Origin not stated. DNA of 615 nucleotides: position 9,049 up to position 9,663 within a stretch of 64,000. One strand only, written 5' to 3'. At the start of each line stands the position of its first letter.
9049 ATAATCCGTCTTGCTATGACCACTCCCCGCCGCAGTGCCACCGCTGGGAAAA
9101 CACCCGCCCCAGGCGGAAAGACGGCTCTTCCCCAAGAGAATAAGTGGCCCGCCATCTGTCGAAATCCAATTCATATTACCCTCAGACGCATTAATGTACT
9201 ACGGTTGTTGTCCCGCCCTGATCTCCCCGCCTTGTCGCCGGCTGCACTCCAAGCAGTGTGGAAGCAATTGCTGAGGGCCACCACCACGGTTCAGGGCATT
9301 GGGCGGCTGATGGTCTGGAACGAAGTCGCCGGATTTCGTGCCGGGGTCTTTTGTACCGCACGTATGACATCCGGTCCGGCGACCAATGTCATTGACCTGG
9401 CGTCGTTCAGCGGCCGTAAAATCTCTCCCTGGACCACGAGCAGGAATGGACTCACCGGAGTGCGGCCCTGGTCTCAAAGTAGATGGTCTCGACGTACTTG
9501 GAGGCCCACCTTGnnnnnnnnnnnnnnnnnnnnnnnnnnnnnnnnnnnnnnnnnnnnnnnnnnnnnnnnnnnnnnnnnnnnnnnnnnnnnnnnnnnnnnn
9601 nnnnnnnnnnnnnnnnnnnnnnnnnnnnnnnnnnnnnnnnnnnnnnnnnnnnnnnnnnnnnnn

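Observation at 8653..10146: Rhs tip: 315-aa C-terminal domain ending in an HNH-like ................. motif, paired with an Imm21-like immunity gene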

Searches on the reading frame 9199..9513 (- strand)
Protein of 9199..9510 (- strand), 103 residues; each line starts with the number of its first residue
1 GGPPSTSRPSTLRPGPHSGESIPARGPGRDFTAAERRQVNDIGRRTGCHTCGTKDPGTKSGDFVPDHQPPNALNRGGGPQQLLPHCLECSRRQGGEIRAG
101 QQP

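Call 30: search_solved_structures(query=A2, max_evalue=10, show_alignments=3)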
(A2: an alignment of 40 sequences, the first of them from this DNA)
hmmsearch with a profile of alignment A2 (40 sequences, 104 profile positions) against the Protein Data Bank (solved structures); distinct sequences matched with E-value up to 10: 3.
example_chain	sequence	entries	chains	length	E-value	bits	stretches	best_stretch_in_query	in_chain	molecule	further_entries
9gmk_K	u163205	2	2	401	0.33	14.4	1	21-56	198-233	NAD-dependent protein deacetylase sirtuin-7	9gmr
6tda_L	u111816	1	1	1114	0.5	13.8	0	31-56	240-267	Chromatin structure-remodeling complex protein RSC8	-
2d1g_A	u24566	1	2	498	0.61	13.5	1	44-86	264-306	acid phosphatase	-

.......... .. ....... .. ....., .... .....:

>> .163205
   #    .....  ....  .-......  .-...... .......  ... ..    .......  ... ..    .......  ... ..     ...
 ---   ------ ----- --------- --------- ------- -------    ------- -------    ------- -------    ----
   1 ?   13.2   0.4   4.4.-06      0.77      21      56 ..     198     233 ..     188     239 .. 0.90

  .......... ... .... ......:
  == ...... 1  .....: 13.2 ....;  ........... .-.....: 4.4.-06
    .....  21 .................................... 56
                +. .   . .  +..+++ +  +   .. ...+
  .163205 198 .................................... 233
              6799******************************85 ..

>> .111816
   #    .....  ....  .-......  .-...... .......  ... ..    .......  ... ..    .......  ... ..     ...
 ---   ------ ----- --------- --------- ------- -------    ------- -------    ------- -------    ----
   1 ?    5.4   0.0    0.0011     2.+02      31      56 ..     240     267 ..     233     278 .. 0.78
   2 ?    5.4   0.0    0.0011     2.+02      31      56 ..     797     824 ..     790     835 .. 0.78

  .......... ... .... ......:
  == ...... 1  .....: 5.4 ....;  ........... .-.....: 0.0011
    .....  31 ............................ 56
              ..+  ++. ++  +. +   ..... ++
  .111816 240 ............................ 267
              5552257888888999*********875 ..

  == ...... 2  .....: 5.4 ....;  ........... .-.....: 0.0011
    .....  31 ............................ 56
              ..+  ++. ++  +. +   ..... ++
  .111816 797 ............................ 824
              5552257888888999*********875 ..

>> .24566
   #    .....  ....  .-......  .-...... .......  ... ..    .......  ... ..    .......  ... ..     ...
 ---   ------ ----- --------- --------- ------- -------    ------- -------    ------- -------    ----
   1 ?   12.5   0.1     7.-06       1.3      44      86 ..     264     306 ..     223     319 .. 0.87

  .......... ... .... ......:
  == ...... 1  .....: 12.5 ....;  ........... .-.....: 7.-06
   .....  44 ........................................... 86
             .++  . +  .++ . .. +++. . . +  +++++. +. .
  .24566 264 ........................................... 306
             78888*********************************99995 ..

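Call 31: search_dna_similar(query=window:9202-9483:-, collection=phages, mode=protein, max_evalue=10, max_rows=15)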
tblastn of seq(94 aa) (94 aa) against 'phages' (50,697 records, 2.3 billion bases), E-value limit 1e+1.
Records with a match: 5; places in all: 5; records where one place covers at least 80% of the query: 0.
Best place of each record, by identity: <60% 5.
By first word of the organism name: Mycobacterium 2; Streptomyces 1; Mycolicibacterium 1; Xanthomonas 1.
By host as written in the record: Mycobacterium smegmatis mc2 155 2; Streptomyces griseus subsp. griseus ATCC 10137 1; Mycolicibacterium smegmatis MC2 155 1; Xanthomonas sp. 1.
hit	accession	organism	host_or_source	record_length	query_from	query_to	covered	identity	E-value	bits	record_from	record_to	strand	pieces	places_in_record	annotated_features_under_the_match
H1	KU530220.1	Streptomyces phage Xkcd426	Streptomyces griseus subsp. griseus ...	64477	6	66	65%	39.1%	5e+0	31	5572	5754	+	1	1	tape measure protein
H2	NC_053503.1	Mycobacterium phage Laurie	Mycobacterium smegmatis mc2 155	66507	39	94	60%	41.0%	7e+0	31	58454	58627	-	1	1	HNH endonuclease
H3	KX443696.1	Mycobacterium phage Laurie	Mycobacterium smegmatis mc2 155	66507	39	94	60%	41.0%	7e+0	31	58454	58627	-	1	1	HNH endonuclease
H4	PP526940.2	Mycolicibacterium phage Vic9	Mycolicibacterium smegmatis MC2 155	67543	39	94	60%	41.0%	7e+0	31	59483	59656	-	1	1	HNH endonuclease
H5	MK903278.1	Xanthomonas phage Pagan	Xanthomonas sp.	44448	34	80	50%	31.3%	4e+0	31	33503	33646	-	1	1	internal virion protein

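Call 32: search_dna_similar(query=window:9202-9483:-, collection=plasmids, mode=protein, max_evalue=0.001, max_rows=25)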
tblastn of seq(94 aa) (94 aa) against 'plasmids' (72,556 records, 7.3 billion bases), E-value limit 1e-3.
Records with a match: 9; places in all: 9; records where one place covers at least 80% of the query: 9.
Best place of each record, by identity: 60-80% 1; <60% 8.
By first word of the organism name: Streptomyces 3; Priestia 2; Paraburkholderia 1; Bacillus 1; Burkholderia 1; Shinella 1.
By predicted mobility (MOB-suite, as given by PLSDB): non-mobilizable 5; mobilizable 3; conjugative 1.
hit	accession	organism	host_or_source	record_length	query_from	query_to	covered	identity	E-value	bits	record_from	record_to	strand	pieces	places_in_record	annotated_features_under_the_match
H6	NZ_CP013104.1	Paraburkholderia caribensis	-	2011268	2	88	93%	66.7%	1e-33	128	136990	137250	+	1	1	none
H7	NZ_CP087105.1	Bacillus toyonensis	mixed culture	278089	4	90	93%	53.4%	1e-24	102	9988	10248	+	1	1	none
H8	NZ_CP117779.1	Burkholderia sp. FERM BP-3421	soil sample,soil sample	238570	5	86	87%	53.7%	7e-19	86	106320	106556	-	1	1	RHS repeat-associated core domain-containing protein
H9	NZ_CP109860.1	Priestia megaterium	dendrobium,mixed culture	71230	3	89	93%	48.3%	3e-23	98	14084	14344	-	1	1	DNRLRE domain-containing protein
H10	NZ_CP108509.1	Streptomyces sp. NBC_01237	-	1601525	3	85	88%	48.2%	9e-16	77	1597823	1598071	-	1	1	none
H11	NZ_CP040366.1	Priestia flexa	ocean sediment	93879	6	85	85%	48.1%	9e-8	79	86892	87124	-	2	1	none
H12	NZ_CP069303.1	Shinella sp. PSBB067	monoisolate,Minnesota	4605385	6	92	93%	42.5%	1e-14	74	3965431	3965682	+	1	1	none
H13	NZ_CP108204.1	Streptomyces sp. NBC_00111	-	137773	1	93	99%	37.9%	3e-7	53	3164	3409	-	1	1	polymorphic toxin-type HINT domain-containing protein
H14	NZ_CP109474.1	Streptomyces sp. NBC_01460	-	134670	1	93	99%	37.9%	9e-7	52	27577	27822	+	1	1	none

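Call 33: predict_structure(alignment_id=A2)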
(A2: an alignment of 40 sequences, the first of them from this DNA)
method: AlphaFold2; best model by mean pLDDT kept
length: 104 residues; sequences in the alignment: 40
mean_pLDDT: 80.2   pTM: 0.72
mean pLDDT of the five models: 80.2, 74.9, 73.0, 72.5, 71.6
residues with pLDDT >= 90: 41; 70-90: 36; 50-70: 22; < 50: 5
segments of 3 or more residues with pLDDT < 50: 1-3
pLDDT, mean of each block of 10 residues (from residue 1): 53 78 78 90 95 95 83 58 91 86 67
secondary structure, 60 per line:
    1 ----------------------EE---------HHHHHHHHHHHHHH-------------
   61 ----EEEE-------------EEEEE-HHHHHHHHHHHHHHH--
elements in order: H34-47 E65-68 E82-86 H88-102

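Call 34: get_annotated_region(hit=H2, flank=600)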
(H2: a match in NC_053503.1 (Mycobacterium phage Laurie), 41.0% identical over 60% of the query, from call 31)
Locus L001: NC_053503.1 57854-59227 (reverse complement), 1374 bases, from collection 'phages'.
description: Mycobacterium phage Laurie, complete genome.
organism: Mycobacterium phage Laurie (NCBI taxid 1874015)
taxonomy: Viruses; Duplodnaviria; Heunggongvirae; Uroviricota; Caudoviricetes; Bclasvirinae; Rosebushvirus; Rosebushvirus laurie
host: Mycobacterium smegmatis mc2 155; source: soil; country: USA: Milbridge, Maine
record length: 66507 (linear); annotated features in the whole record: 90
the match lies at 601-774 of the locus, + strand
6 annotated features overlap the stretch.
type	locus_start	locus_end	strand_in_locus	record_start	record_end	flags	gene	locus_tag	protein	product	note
CDS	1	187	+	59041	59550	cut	-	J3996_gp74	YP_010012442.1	hypothetical protein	-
CDS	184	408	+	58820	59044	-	-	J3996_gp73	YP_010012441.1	hypothetical protein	-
CDS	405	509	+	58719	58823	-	-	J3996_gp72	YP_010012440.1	hypothetical protein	-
CDS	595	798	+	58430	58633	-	-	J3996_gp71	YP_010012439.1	HNH endonuclease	-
CDS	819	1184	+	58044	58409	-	-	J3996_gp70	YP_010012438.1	hypothetical protein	-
CDS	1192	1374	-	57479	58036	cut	-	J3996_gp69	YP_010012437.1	hypothetical protein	-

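Call 37: fold_search(model_id=the predicted structure, library=pdb)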
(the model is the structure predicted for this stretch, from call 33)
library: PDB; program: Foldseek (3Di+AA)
matches with E <= 10: 1; with E <= 0.001: 0
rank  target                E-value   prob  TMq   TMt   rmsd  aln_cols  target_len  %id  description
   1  9sjd_I                8.0e+00  0.01  0.20  0.16  11.9        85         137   10  Type I-F_HNH variant Cascade bound to dsDNA, HNH domain in outwards position (released 2026-02-18)

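Call 44: find_related_loci(query=A2, collection=genome_contigs, flank=6000)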
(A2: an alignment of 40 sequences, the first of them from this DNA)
Query A2 (104 aa) in genome_contigs; peptide patterns used: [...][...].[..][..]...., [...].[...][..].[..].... (x = any residue, [..] = any of these).
174 stretches matched a pattern; 122 encode a relative of the query (tblastn E <= 1e-3); the best 80 are kept; 80 distinct loci.
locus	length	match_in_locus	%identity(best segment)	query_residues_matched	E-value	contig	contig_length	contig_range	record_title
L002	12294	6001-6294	71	5-102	3e-44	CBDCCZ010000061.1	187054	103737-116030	MAG: Kofleriaceae bacterium isolate caca1a31-1498-42b1-a768-ee45f3446b2d genome assembly, contig: contig_61, whole genom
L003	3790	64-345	71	9-102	1e-43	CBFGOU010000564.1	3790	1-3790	MAG TPA_asm: uncultured Oxalobacteraceae bacterium isolate ERR5385027_metabat2_13 genome assembly, contig: ERZ27258673.3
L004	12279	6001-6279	71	12-104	2e-42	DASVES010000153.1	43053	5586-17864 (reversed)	MAG TPA_asm: Pyrinomonadaceae bacterium isolate SMAG_U2068 k141_1168761, whole genome shotgun sequence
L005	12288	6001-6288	69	7-102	4e-42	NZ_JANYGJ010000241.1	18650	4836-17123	MAG: Deinococcus sp. isolate 341R_metabinner_16_sub 341R_k141_846113, whole genome shotgun sequence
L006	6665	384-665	68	6-99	1e-41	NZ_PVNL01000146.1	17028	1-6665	Enhygromyxa salina strain SWB007 ENSA7_contig000146, whole genome shotgun sequence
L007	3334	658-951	61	1-98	3e-41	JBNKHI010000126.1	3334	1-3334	MAG: Cellvibrionaceae bacterium isolate E1.bin.8.strict NODE_126_length_3334_cov_4.939822, whole genome shotgun sequence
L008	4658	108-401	65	1-98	3e-41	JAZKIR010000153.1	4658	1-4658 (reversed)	MAG: Pseudomonadota bacterium isolate ADI_DC_SW_02_SPN_11032020-bin055 DCSW02SPN_B055_0_000000000153, whole genome shotg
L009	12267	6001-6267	72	10-98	2e-41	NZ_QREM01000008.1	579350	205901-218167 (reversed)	Xanthomonas arboricola strain NL_P126 scaffold1.2_X.arboricola_NL_P126_size1624632, whole genome shotgun sequence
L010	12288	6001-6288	70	5-99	2e-41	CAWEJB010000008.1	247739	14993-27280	MAG: uncultured proteobacterium isolate MFD06092.bin.1.211 genome assembly, contig: contig_24846, whole genome shotgun s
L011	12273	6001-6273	70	12-102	6e-41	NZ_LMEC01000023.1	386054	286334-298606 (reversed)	Massilia sp. Root418 contig_6, whole genome shotgun sequence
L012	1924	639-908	66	10-99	7e-41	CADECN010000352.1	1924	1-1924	MAG: uncultured Hyphomicrobium sp. isolate Hyphomicrobium sp. RBC081 genome assembly, contig: MAG081_352, whole genome s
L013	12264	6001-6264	70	12-99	2e-40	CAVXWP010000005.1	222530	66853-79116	MAG: Blastocatellia bacterium isolate MFD04944.bin.1.11 genome assembly, contig: contig_31997, whole genome shotgun sequ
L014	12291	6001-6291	67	3-99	2e-40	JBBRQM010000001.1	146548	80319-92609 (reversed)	MAG: Pyrinomonadales bacterium isolate metawrap_la1_44 W_la1_44_k141_446021L_146548_cov_15.0305, whole genome shotgun se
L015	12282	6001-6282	65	9-102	2e-40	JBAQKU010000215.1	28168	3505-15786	MAG: Telluria sp. isolate MFD12080_ilm_asm_bin4 k127_34217, whole genome shotgun sequence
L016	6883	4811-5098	66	7-102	1e-39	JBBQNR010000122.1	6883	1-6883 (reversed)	MAG: Solirubrobacterales bacterium isolate Co_metawrap_269 Cmw_269_k141_22226888_length_6883_cov_5.9970, whole genome sh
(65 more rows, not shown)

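Call 62: fold_search(model_id=the predicted structure, library=viral)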
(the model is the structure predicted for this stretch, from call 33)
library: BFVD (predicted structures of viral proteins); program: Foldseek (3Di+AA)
matches with E <= 10: 13; with E <= 0.001: 0
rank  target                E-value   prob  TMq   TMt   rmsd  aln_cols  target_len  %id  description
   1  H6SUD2                2.0e+00  0.08  0.35  0.25   5.8        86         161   16  Gp49 EndoVII packaging and recombination endonuclease [Campylobacter virus IBB35]
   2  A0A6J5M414            2.8e+00  0.04  0.22  0.27  13.1        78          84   15  ParB/Sulfiredoxin [uncultured Caudovirales phage]
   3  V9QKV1                4.7e+00  0.02  0.22  0.13  13.0       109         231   12  (no name in the UniProt tables at hand)
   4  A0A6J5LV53            5.0e+00  0.03  0.19  0.29   9.8        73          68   20  ParB/Sulfiredoxin [uncultured Caudovirales phage]
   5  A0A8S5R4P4            6.1e+00  0.01  0.19  0.26  11.7        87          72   11  Uncharacterized protein [Siphoviridae sp. ctEkS11]
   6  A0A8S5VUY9            7.5e+00  0.02  0.24  0.23   5.1        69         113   17  (no name in the UniProt tables at hand)
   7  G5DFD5                8.0e+00  0.01  0.20  0.11  23.3        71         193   14  Polymerase (Fragment) [Raspberry bushy dwarf virus]
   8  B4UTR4                8.0e+00  0.01  0.18  0.17  13.3       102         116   17  (no name in the UniProt tables at hand)
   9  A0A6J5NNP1            8.5e+00  0.02  0.18  0.04   6.8        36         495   14  ParB/RepB/Spo0J partition protein family [uncultured Caudovirales phage]
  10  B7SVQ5                8.5e+00  0.02  0.20  0.30  10.2        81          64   10  (no name in the UniProt tables at hand)
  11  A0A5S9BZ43            8.5e+00  0.01  0.21  0.09  10.8        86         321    5  DNA topoisomerase (ATP-hydrolyzing) [Tenacibaculum phage PTm1]
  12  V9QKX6                9.1e+00  0.04  0.19  0.27   6.3        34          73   12  (no name in the UniProt tables at hand)
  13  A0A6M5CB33            9.7e+00  0.01  0.16  0.15  19.1       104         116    9  (no name in the UniProt tables at hand)

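Call 73: get_annotated_region(hit=H13, flank=1500)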
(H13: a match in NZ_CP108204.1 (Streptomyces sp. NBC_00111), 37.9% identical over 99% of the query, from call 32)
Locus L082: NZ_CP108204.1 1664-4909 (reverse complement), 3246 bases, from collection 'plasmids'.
description: Streptomyces sp. NBC_00111 plasmid unnamed1, complete sequence
organism: Streptomyces sp. NBC_00111 (NCBI taxid 2975655)
taxonomy: Bacteria; Actinomycetota; Actinomycetes; Kitasatosporales; Streptomycetaceae; Streptomyces; Streptomyces sp. NBC 00111
host: -; source: -; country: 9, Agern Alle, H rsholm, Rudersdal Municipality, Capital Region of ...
typing (MOB-suite, as given by PLSDB): mobilizable; replicon rep_cluster_1982; relaxase MOBF
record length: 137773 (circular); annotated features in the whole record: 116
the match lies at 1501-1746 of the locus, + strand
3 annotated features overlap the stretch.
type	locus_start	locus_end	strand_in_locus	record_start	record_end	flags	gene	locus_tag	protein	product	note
CDS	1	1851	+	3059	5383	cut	-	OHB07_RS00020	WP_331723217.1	polymorphic toxin-type HINT domain-containing protein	-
CDS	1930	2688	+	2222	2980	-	-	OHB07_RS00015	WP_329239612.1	hypothetical protein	-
CDS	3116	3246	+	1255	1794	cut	-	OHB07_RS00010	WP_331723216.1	hypothetical protein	-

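Call 74: get_annotated_region(hit=H9, flank=1500)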
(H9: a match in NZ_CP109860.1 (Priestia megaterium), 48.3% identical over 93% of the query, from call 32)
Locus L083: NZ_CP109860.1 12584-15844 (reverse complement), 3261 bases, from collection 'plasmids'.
description: Priestia megaterium strain 207 plasmid unnamed1, complete sequence
organism: Priestia megaterium (NCBI taxid 1404)
taxonomy: Bacteria; Bacillota; Bacilli; Bacillales; Bacillaceae; Priestia; Priestia megaterium
host: -; source: dendrobium,mixed culture; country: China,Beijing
typing (MOB-suite, as given by PLSDB): non-mobilizable
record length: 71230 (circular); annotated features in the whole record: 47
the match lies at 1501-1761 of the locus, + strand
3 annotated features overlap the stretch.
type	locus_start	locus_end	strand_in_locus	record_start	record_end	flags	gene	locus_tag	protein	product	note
CDS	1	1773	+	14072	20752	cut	-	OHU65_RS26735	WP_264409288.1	DNRLRE domain-containing protein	-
CDS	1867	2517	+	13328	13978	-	-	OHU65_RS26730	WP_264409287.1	hypothetical protein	-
CDS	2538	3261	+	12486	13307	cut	-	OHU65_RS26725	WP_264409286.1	YwqG family protein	-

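Call 75: search_protein_families(library=pfam, proteins=[L001:595-798:+, L082:1351-1851:+, L082:1930-2688:+, L083:1351-1773:+, L083:1867-2517:+], max_evalue=1)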
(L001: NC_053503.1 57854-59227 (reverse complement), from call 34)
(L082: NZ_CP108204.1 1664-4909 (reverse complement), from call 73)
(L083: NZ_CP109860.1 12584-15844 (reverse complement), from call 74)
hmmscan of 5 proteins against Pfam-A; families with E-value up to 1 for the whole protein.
L001:595-798:+ (67 aa): 2 families
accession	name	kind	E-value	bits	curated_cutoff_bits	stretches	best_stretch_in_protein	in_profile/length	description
PF14279.12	HNH_5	-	4.4e-05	23.8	27.5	1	9-51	3-47/56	HNH endonuclease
PF01844.29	HNH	-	0.0019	18.7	21.4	1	6-46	4-43/47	HNH endonuclease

L082:1351-1851:+ (166 aa): 1 family
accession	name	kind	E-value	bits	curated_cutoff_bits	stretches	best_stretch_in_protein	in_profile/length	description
PF07591.16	PT-HINT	-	0.0016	19.1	27.7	1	5-40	98-136/137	Pretoxin HINT domain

L082:1930-2688:+ (252 aa): 1 family
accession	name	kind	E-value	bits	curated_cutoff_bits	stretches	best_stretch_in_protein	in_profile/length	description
PF21475.2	PaaA-like_N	-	0.078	12.9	27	1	73-94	5-26/60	PaaA-like, N-terminal domain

L083:1351-1773:+ (140 aa): 2 families
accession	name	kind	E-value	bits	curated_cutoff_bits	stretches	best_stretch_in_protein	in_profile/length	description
PF22315.2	PF0095-like_C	-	0.2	12.4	27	1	67-81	6-20/43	PF0095-like, C-terminal domain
PF20040.4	DUF6442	-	0.29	11.8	25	1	4-36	60-92/102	Family of unknown function (DUF6442)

L083:1867-2517:+ (216 aa): 2 families
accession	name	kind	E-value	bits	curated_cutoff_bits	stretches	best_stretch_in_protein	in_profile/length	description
PF24719.1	Imm33-like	-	1.1e-20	73.9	27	1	106-208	2-103/103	Imm33-like domain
PF14080.11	DUF4261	-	0.13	12.7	27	1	38-87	23-64/77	Domain of unknown function (DUF4261)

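Call 76: search_protein_families(library=phrogs, proteins=[window:9199-9510:-], max_evalue=0.1)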
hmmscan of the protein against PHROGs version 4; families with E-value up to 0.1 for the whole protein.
window:9199-9510:- (103 aa): 1 family
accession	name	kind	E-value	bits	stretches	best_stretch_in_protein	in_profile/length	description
phrog_22048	-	DNA, RNA and nucleotide metabolism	0.0015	19.4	1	62-99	14-51/61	HNH endonuclease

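Call 77: search_protein_families(library=padloc, proteins=[window:9199-9510:-], max_evalue=0.1)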
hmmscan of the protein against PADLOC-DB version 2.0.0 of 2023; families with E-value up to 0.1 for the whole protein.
window:9199-9510:- (103 aa): 0 families
